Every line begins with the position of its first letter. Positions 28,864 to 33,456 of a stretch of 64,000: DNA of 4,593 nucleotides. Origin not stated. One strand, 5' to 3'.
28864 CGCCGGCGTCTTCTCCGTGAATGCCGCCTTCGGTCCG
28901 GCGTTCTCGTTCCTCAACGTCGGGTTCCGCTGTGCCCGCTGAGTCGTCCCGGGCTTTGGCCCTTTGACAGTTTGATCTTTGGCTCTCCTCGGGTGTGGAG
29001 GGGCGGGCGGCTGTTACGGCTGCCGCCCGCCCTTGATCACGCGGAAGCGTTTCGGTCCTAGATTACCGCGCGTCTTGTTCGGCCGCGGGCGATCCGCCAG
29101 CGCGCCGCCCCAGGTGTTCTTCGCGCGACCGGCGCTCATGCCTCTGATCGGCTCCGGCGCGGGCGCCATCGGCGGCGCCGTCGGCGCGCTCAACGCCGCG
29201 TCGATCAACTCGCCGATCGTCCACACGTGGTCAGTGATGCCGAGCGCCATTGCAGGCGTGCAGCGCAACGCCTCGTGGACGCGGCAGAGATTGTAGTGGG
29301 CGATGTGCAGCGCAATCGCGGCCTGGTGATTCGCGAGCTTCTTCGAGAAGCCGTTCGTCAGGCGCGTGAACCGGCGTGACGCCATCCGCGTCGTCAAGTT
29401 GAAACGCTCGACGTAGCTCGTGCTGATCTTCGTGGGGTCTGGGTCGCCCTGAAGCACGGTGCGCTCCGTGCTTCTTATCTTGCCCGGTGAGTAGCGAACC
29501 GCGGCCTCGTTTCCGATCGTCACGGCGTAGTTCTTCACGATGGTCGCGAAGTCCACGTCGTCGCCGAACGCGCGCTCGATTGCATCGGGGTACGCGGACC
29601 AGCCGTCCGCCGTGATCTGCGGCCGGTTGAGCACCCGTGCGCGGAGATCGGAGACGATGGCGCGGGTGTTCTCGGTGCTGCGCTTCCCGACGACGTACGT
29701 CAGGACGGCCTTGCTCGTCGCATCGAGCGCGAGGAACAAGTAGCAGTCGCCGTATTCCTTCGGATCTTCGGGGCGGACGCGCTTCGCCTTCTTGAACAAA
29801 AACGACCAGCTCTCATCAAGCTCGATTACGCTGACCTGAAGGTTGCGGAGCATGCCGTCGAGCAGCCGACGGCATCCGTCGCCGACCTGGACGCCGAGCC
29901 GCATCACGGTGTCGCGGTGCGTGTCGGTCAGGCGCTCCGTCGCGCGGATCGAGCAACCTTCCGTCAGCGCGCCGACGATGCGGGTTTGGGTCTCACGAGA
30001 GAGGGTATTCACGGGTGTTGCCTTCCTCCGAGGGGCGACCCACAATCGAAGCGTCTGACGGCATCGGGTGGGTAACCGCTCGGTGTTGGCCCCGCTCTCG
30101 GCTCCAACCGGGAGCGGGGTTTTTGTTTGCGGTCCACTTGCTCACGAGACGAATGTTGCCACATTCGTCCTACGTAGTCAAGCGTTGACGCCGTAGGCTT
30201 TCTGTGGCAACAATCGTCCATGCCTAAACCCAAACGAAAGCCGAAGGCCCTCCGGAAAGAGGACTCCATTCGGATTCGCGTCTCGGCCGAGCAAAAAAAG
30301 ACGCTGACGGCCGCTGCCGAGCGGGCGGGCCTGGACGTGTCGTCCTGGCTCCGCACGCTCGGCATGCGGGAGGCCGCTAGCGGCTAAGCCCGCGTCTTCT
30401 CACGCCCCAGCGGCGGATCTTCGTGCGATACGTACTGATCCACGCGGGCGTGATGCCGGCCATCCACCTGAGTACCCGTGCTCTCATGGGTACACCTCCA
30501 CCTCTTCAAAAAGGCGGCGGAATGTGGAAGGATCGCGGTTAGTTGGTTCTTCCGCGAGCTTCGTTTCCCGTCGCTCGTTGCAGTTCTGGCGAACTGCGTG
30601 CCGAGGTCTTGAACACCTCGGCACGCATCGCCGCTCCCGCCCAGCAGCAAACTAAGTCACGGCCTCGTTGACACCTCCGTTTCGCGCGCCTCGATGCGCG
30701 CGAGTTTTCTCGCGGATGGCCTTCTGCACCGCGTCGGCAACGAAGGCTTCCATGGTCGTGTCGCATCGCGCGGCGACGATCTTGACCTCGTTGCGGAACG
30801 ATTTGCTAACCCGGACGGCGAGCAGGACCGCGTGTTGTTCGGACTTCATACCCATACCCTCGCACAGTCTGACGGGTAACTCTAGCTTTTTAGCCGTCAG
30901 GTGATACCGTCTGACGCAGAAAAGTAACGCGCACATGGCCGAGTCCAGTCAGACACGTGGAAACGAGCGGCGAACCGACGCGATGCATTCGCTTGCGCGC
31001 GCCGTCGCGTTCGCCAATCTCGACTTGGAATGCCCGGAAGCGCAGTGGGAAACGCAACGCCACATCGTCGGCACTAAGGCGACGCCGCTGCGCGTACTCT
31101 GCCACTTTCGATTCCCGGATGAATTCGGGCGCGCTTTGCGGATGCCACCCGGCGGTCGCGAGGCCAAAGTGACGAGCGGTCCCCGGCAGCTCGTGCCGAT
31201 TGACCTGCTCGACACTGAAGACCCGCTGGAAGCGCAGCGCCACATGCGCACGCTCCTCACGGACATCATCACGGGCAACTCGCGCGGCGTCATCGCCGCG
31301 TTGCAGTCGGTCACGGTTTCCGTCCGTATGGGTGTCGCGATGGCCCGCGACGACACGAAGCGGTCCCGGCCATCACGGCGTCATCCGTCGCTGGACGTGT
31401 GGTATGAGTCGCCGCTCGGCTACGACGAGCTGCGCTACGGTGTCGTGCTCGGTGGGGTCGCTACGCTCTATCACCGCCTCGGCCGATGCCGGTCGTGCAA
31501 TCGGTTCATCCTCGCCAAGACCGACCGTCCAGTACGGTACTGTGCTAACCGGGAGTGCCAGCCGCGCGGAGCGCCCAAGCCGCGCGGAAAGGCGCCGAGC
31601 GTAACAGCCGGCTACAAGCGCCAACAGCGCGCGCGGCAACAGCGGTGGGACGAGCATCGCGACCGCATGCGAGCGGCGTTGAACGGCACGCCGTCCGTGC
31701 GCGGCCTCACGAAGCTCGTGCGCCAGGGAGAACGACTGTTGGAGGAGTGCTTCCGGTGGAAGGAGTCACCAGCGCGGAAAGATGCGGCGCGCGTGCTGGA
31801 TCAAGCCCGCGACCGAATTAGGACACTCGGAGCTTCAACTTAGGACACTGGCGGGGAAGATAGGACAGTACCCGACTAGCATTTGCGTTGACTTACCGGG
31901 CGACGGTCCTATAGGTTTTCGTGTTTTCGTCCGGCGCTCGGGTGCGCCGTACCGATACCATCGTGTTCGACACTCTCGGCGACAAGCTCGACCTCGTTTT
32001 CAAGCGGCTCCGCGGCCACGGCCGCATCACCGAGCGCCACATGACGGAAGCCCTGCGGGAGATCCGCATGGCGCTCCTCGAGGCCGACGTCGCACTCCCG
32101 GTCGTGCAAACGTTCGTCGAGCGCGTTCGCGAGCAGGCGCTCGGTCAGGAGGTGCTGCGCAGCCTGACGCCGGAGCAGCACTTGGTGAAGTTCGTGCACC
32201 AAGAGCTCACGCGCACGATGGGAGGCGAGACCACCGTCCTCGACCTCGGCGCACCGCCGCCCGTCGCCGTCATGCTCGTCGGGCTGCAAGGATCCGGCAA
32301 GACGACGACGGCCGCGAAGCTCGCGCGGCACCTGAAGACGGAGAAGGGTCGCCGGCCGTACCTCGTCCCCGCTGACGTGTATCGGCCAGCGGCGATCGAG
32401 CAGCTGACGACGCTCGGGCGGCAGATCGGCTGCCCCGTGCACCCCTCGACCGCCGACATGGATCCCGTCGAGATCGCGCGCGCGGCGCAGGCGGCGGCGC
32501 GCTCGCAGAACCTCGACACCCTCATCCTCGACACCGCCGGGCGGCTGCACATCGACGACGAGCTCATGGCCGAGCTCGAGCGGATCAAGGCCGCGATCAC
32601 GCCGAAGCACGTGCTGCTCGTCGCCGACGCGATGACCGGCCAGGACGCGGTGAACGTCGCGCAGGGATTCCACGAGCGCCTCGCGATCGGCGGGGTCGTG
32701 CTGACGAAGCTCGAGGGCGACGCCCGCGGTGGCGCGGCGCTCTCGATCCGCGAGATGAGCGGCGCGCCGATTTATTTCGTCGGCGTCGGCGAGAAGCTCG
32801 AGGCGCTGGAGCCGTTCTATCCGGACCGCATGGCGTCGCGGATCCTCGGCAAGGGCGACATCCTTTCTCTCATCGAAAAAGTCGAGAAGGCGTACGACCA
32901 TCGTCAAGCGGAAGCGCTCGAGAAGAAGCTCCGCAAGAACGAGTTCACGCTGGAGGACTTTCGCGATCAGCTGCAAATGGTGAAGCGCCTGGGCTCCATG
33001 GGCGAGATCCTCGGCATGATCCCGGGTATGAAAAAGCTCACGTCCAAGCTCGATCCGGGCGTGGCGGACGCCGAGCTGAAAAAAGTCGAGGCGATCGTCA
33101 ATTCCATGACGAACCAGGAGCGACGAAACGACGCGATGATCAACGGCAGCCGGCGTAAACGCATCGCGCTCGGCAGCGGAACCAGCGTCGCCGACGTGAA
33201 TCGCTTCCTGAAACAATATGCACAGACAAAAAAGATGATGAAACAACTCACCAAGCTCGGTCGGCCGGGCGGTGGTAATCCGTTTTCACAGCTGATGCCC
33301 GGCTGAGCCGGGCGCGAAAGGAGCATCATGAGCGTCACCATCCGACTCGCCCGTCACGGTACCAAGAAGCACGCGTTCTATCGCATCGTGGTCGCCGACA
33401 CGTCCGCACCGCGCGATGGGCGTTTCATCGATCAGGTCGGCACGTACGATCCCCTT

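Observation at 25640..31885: About 6.2 kb accessory island between a CheY-like regulator gene and ffh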

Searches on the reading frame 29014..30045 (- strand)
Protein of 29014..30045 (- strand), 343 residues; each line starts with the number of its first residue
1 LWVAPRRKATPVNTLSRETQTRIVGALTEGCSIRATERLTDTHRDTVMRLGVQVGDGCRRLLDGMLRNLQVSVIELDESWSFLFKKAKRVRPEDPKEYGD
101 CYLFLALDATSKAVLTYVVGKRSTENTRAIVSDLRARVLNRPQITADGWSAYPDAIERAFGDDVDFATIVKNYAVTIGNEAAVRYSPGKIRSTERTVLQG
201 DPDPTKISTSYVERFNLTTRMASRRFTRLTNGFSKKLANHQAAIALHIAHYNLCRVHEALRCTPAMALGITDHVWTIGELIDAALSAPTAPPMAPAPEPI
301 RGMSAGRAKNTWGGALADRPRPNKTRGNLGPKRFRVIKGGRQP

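Call 3: search_protein_families(library=pfam, proteins=[window:29014-30045:-], max_evalue=0.1)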
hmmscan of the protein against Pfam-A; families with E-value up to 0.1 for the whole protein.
window:29014-30045:- (343 aa): 4 families
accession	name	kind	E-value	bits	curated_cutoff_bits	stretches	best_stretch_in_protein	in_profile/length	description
PF03400.19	DDE_Tnp_IS1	-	6.1e-10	40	24.1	2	74-157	5-75/131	IS1 transposase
PF13610.12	DDE_Tnp_IS240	-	0.00048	20.7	27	1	100-160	17-78/139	DDE domain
PF13683.12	rve_3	-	0.0069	16.5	26.5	1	210-261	17-63/67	Integrase core domain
PF00665.32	rve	-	0.024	15.3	32.6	1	98-154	21-80/102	Integrase core domain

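Call 41: find_related_loci(query=window:29014-30045:-, collection=metagenome_contigs, flank=6000)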
Query window:29014-30045:- (343 aa) in metagenome_contigs; peptide patterns used: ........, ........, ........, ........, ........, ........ (x = any residue, [..] = any of these).
456 stretches matched a pattern; 227 encode a relative of the query (tblastn E <= 1e-3); the best 80 are kept; 80 distinct loci.
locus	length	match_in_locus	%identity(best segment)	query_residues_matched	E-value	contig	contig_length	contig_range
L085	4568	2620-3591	69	1-341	1e-159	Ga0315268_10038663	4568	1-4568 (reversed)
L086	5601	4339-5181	73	1-281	3e-142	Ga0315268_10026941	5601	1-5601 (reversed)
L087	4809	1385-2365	66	1-342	1e-141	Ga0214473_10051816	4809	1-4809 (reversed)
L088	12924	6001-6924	67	3-309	7e-135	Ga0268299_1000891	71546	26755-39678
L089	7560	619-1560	65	11-337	7e-134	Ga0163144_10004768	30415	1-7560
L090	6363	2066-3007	65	11-337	5e-134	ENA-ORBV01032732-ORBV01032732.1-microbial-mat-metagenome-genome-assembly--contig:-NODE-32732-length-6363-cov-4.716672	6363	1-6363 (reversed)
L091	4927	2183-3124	65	11-337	4e-135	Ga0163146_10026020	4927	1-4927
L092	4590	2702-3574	65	8-297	3e-128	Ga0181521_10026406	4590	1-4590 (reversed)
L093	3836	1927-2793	63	11-298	3e-127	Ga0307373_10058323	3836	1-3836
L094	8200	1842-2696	65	12-296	2e-124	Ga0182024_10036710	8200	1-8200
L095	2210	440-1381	57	7-343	6e-130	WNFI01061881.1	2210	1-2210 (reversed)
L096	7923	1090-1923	64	8-285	3e-120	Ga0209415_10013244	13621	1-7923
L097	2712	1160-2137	57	12-341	1e-124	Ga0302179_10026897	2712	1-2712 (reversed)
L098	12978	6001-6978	57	12-341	2e-119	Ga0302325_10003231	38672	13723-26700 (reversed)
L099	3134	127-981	62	12-295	3e-122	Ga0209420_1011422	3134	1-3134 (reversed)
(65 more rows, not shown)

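Call 50: search_protein_families(library=ncbifam, proteins=[window:29014-30045:-], max_evalue=0.01)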
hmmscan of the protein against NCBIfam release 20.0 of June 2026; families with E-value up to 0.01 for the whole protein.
window:29014-30045:- (343 aa): 3 families
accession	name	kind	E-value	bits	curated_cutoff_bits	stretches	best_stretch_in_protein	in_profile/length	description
NF033558.1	transpos_IS1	equivalog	3.3e-18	66.3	100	1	14-158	39-169/199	IS1 family transposase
NF033577.2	transpos_IS481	equivalog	2.6e-05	23.9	224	0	212-266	232-282/284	IS481 family transposase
NF033587.1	transpos_IS6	equivalog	0.00013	21.8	125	1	101-163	84-147/202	IS6 family transposase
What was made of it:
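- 29014..30045 (-): E2 transposase (IS1b): 343 aa, one uninterrupted reading frame. PF03400 at 40 bits (call 3) and NF033558 at 66 bits, below its cut-off of 100 (call 50).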

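Call 78: search_protein_families(library=phrogs, proteins=[window:29014-30045:-], max_evalue=0.01)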
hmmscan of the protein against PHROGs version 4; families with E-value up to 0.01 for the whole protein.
window:29014-30045:- (343 aa): 2 families
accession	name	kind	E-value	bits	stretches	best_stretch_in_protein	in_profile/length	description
phrog_720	-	integration and excision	1.7e-07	32.7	1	101-156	15-68/125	transposase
phrog_8463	-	integration and excision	0.0026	17.7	0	76-135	140-193/380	transposase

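Call 82: search_dna_similar(query=window:29014-30045:-, collection=plasmids, mode=protein, max_rows=12)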
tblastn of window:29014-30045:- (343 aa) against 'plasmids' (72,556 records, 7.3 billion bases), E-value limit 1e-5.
Records with a match: 28; places in all: 31; records where one place covers at least 80% of the query: 0.
Best place of each record, by identity: 60-80% 1; <60% 27.
By first word of the organism name: Acaryochloris 9; Mesorhizobium 5; Deinococcus 5; Bradyrhizobium 2; Methylocapsa 1; Hoeflea 1; Acidiphilium 1; Sphingomonas 1; Spirosoma 1; Bosea 1; and 1 more.
By predicted mobility (MOB-suite, as given by PLSDB): non-mobilizable 22; conjugative 4; mobilizable 2.
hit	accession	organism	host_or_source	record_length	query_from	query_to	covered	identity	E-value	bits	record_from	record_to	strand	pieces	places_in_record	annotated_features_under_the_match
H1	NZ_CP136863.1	Methylocapsa polymorpha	Shagnum peat sample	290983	11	281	79%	42.1%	1e-64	228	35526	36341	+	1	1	helix-turn-helix domain-containing protein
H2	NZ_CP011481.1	Hoeflea sp. IMCC20628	-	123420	9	282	80%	41.1%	7e-61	218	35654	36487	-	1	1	IS1 family transposase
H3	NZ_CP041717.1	Acidiphilium multivorum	Cell culture,activated sludge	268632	12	281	79%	41.5%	8e-62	220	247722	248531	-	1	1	IS1 family transposase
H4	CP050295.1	Mesorhizobium loti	Oxytropis kamtschatica,cell ...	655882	12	281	79%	41.2%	7e-63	223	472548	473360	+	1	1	IS1 family transposase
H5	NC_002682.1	Mesorhizobium japonicum MAFF 303099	-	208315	37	272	67%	38.1%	7e-27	147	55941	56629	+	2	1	none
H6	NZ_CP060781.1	Sphingomonas daechungensis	single bacterial strain,sediment of a ...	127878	12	281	79%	31.8%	4e-25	113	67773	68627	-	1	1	IS1 family transposase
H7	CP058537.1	Deinococcus sp. D7000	seawater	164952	16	277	76%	28.0%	2e-13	79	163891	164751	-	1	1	hypothetical protein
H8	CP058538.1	Deinococcus sp. D7000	seawater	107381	16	277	76%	28.0%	2e-13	79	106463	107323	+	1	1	hypothetical protein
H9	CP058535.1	Deinococcus sp. D7000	seawater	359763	16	277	76%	28.0%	2e-13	79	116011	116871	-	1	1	hypothetical protein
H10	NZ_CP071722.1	Acaryochloris sp. 'Moss Beach'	culture,intertidal zone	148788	13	281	78%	26.9%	3e-17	90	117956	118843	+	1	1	hypothetical protein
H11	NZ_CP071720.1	Acaryochloris sp. 'Moss Beach'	culture,intertidal zone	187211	13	281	78%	26.9%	3e-17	90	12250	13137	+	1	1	hypothetical protein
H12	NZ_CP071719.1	Acaryochloris sp. 'Moss Beach'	culture,intertidal zone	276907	13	277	77%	27.3%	3e-17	90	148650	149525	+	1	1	hypothetical protein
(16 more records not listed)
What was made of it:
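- On IS1 family: PGAP calls the 41%-identical plasmid homologues 'IS1 family transposase' (call 82).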

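Call 83: get_annotated_region(hit=H4, flank=4000)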
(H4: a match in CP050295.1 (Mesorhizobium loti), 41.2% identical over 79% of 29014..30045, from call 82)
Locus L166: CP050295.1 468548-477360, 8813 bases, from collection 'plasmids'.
description: Mesorhizobium loti strain 582 plasmid p_1, complete sequence
organism: Mesorhizobium loti (NCBI taxid 381)
taxonomy: Bacteria; Pseudomonadota; Alphaproteobacteria; Hyphomicrobiales; Phyllobacteriaceae; Mesorhizobium; Mesorhizobium loti
host: -; source: Oxytropis kamtschatica,cell culture,root nodule; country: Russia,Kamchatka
typing (MOB-suite, as given by PLSDB): non-mobilizable; mating-pair formation MPF_T
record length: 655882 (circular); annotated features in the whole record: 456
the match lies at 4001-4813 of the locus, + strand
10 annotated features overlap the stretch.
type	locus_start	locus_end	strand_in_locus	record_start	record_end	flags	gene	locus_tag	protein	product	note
CDS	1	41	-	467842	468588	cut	-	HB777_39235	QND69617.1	Crp/Fnr family transcriptional regulator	-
CDS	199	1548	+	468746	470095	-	hemN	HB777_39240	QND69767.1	oxygen-independent coproporphyrinogen III oxidase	-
CDS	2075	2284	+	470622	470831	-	-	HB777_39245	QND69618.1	histone H1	-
CDS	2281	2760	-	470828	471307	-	-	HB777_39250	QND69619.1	hypothetical protein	-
CDS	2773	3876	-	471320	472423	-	-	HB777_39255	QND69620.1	helix-turn-helix domain-containing protein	-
CDS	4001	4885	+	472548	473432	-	-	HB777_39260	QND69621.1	IS1 family transposase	-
CDS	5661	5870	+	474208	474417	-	-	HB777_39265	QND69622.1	hypothetical protein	-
CDS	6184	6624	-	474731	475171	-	-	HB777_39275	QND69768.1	hypothetical protein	-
CDS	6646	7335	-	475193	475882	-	-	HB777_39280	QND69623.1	DsbA family protein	-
CDS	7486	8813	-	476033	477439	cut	-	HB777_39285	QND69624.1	dicarboxylate/amino acid:cation symporter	-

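Call 84: get_annotated_region(hit=H3, flank=4000)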
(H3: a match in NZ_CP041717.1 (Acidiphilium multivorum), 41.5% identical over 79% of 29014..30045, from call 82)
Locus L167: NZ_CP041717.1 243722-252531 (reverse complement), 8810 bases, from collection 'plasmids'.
description: Acidiphilium multivorum strain JZ-6 plasmid unnamed1, complete sequence
organism: Acidiphilium multivorum (NCBI taxid 62140)
taxonomy: Bacteria; Pseudomonadota; Alphaproteobacteria; Rhodospirillales; Acetobacteraceae; Acidiphilium; Acidiphilium multivorum
host: -; source: Cell culture,activated sludge; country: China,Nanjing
typing (MOB-suite, as given by PLSDB): non-mobilizable; mating-pair formation MPF_I
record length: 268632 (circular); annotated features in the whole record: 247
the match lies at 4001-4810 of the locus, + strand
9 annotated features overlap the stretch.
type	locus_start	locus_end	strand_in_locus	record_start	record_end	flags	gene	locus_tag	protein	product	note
CDS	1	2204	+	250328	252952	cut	-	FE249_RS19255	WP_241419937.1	sigma factor-like helix-turn-helix DNA-binding protein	GO:0006352 - DNA-templated transcription initiation [Evidence IEA]; GO:0006355 - regulation of DNA-templated ...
CDS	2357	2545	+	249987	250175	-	-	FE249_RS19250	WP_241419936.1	hypothetical protein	-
CDS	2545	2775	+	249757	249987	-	-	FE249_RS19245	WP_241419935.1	hypothetical protein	-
CDS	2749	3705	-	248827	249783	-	-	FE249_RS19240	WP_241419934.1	hypothetical protein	-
CDS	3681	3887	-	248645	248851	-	-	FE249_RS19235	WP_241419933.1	hypothetical protein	-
CDS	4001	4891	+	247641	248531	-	-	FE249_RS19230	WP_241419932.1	IS1 family transposase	-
CDS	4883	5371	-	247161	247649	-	-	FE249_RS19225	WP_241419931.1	RES domain-containing protein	-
CDS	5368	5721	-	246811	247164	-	-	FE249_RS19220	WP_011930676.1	MbcA/ParS/Xre antitoxin family protein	-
CDS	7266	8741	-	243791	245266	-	-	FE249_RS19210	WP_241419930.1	AAA family ATPase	-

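Call 87: get_annotated_region(hit=H2, flank=4500)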
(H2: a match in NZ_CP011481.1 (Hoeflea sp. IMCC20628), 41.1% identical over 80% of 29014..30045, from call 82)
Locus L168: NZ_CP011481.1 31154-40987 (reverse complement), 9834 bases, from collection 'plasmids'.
description: Hoeflea sp. IMCC20628 plasmid unnamed, complete sequence
organism: Hoeflea sp. IMCC20628 (NCBI taxid 1620421)
taxonomy: Bacteria; Pseudomonadota; Alphaproteobacteria; Hyphomicrobiales; Rhizobiaceae; Hoeflea; Hoeflea sp. IMCC20628
host: -; source: -; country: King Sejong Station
typing (MOB-suite, as given by PLSDB): non-mobilizable; replicon rep_cluster_623
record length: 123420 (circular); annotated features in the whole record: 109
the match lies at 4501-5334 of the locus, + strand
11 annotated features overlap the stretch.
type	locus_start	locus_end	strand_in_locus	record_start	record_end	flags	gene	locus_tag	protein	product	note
CDS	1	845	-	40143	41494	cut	-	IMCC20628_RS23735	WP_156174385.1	IS3 family transposase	-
CDS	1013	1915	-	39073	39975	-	-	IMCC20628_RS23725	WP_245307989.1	EamA family transporter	-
CDS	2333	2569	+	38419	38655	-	-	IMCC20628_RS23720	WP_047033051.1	hypothetical protein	-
CDS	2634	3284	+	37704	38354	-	-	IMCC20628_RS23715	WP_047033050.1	hypothetical protein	-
CDS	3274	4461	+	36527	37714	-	-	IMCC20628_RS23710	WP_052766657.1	XRE family transcriptional regulator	-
CDS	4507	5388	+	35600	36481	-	-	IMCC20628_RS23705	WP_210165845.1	IS1 family transposase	-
CDS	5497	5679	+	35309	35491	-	-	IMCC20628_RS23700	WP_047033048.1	hypothetical protein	-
CDS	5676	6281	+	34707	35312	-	-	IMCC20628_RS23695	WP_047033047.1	hypothetical protein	-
CDS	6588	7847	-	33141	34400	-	-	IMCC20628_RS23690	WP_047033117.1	APC family permease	-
CDS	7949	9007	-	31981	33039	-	-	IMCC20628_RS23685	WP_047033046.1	YncE family protein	-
CDS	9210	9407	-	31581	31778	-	-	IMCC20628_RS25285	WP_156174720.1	hypothetical protein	-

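Call 88: get_annotated_region(hit=H1, flank=4500)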
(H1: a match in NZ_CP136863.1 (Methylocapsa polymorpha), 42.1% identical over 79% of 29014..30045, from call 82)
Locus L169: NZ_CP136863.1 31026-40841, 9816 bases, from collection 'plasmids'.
description: Methylocapsa polymorpha strain RX1 plasmid pRX1, complete sequence
organism: Methylocapsa polymorpha (NCBI taxid 3080828)
taxonomy: Bacteria; Pseudomonadota; Alphaproteobacteria; Hyphomicrobiales; Beijerinckiaceae; Methylocapsa; Methylocapsa polymorpha
host: -; source: Shagnum peat sample; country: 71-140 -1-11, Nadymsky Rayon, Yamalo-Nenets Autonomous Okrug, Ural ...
typing (MOB-suite, as given by PLSDB): non-mobilizable
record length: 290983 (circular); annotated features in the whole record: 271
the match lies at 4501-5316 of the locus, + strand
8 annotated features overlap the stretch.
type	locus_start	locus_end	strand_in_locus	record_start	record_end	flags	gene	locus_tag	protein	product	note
CDS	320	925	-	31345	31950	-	-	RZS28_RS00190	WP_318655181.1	hypothetical protein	-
CDS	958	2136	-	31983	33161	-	-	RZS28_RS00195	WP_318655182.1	Shedu immune nuclease family protein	-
CDS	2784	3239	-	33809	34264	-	-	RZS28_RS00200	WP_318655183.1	hypothetical protein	-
CDS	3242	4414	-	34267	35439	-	-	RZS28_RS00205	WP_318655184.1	helix-turn-helix domain-containing protein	-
CDS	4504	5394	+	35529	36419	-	-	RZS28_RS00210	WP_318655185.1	helix-turn-helix domain-containing protein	-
CDS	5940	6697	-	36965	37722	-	-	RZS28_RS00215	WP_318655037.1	IS5 family transposase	-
CDS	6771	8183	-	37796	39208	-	-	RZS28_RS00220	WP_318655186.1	UvrD-helicase domain-containing protein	-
CDS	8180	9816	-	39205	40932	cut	-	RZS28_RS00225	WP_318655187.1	AAA family ATPase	-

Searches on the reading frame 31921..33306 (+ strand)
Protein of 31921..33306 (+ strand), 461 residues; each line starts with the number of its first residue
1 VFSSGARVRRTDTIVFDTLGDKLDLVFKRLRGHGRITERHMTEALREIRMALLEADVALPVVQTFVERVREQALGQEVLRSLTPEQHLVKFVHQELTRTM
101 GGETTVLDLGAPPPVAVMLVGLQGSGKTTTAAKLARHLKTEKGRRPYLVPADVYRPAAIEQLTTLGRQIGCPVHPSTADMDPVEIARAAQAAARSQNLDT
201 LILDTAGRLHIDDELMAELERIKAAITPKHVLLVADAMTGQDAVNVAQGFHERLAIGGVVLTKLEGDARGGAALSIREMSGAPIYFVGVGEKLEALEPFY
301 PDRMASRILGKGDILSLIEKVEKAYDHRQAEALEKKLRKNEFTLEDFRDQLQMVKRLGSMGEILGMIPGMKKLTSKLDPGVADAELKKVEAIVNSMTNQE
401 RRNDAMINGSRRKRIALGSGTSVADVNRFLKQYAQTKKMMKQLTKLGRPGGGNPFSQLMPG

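Call 13: find_related_loci(query=window:31921-33306:+, collection=genome_contigs, flank=10000)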
Query window:31921-33306:+ (461 aa) in genome_contigs; peptide patterns used: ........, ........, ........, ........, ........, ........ (x = any residue, [..] = any of these).
600 stretches matched a pattern (row limit reached: there are more); 593 encode a relative of the query (tblastn E <= 1e-3); the best 80 are kept; 80 distinct loci.
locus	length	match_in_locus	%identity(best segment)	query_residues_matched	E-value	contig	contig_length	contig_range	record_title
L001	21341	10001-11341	79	14-461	0e+0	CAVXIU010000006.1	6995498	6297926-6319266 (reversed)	MAG: uncultured delta proteobacterium isolate MFD09212.bin.2.188 genome assembly, contig: contig_1259, whole genome shot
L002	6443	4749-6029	75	10-436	0e+0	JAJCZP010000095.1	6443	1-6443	MAG: Deltaproteobacteria bacterium isolate OFTM125 OFTM125_94, whole genome shotgun sequence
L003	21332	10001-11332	65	13-460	0e+0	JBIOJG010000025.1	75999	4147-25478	MAG: Candidatus Binatia bacterium isolate GcC5-6 k141_2205023_length_75999_cov_105.9695, whole genome shotgun sequence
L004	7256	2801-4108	66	15-450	0e+0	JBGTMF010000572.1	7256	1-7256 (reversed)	MAG: Thermodesulfobacteriota bacterium isolate JTS-RE355 k141_2031571, whole genome shotgun sequence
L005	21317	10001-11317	64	15-454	0e+0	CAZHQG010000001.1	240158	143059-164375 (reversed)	MAG TPA_asm: uncultured Candidatus Binatia bacterium isolate binchicken_co40_104 genome assembly, contig: NODE_55_length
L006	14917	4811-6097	66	15-443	0e+0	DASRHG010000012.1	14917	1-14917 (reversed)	MAG TPA_asm: Candidatus Binatia bacterium isolate SMAG_U10078 k141_1001689, whole genome shotgun sequence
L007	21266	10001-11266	64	15-436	0e+0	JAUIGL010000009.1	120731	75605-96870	MAG: bacterium isolate Co_bin.149 NODE_1571_length_120731_cov_2.499187, whole genome shotgun sequence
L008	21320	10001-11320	64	15-450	2e-178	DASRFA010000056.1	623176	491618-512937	MAG TPA_asm: Candidatus Binatia bacterium isolate SMAG_U10020 k141_488737, whole genome shotgun sequence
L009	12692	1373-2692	64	15-450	8e-177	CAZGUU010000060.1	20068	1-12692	MAG TPA_asm: uncultured Enterobacteriaceae bacterium isolate binchicken_co16_326 genome assembly, contig: NODE_4491_leng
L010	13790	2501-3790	61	15-445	5e-171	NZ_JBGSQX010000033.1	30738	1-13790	MAG: Desulfococcus sp. isolate JTS-AC343 k141_1981654, whole genome shotgun sequence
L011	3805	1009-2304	59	15-447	5e-177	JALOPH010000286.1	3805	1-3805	MAG: Desulfobacterales bacterium isolate Prado124 scaffold_46857, whole genome shotgun sequence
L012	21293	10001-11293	61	14-445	1e-163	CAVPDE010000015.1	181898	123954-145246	MAG: uncultured delta proteobacterium isolate MFD00032.bin.1.156 genome assembly, contig: contig_34289, whole genome sho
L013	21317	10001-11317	56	10-450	7e-163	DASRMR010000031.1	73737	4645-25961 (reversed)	MAG TPA_asm: Syntrophomonadaceae bacterium isolate SMAG_U10221 k141_890714, whole genome shotgun sequence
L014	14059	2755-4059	56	15-450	1e-161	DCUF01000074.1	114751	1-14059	MAG TPA_asm: Deltaproteobacteria bacterium UBA2221 UBA2221_contig_4709, whole genome shotgun sequence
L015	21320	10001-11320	55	10-451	6e-161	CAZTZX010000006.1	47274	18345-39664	MAG TPA_asm: uncultured Syntrophomonas sp. isolate SRP192927_co2_488 genome assembly, contig: NODE_776_length_47274_cov_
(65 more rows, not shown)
